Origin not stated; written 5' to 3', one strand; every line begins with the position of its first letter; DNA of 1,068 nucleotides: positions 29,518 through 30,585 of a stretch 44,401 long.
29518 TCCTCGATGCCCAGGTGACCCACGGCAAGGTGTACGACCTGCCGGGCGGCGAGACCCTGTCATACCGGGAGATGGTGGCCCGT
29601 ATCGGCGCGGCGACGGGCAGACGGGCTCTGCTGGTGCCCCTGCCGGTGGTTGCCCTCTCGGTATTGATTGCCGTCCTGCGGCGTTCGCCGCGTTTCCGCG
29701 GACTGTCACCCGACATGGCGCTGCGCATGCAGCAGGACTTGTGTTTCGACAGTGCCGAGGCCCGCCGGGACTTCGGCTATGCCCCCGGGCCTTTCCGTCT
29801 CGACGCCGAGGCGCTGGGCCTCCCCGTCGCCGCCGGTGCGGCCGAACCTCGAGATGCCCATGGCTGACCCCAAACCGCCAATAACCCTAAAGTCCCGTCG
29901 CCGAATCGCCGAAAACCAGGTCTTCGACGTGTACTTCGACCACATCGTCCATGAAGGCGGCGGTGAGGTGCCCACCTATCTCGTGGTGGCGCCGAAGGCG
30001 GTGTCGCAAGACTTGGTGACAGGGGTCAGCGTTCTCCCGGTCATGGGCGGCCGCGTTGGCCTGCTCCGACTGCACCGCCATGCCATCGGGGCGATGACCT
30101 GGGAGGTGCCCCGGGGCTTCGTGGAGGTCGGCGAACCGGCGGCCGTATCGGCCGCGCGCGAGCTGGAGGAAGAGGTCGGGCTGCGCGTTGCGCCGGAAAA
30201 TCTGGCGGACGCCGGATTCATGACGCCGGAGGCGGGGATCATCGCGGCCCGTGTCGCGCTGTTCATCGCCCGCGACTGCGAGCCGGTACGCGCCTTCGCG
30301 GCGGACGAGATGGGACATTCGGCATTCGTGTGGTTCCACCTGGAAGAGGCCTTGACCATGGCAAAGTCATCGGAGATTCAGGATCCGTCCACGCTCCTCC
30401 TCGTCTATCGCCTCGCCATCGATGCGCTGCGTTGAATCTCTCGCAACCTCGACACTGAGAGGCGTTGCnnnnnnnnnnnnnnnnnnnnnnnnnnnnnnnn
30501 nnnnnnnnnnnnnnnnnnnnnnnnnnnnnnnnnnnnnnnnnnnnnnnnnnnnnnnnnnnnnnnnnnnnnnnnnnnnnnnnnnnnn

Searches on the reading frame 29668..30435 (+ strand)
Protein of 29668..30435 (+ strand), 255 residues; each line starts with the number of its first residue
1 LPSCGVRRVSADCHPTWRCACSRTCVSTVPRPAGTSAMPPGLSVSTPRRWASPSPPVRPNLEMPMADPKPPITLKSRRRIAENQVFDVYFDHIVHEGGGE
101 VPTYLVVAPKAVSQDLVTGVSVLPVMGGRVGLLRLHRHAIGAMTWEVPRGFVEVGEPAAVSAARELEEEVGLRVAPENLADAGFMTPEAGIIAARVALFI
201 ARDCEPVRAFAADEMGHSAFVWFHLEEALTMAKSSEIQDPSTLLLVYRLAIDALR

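Call 50: search_protein_families(library=pfam, proteins=[window:29668-30435:+], max_evalue=0.001)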
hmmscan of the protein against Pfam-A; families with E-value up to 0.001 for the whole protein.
window:29668-30435:+ (255 aa): 1 family
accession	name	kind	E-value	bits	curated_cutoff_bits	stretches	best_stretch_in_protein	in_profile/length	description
PF00293.34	NUDIX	-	3.1e-11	43.9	21.1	1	118-231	4-119/134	NUDIX domain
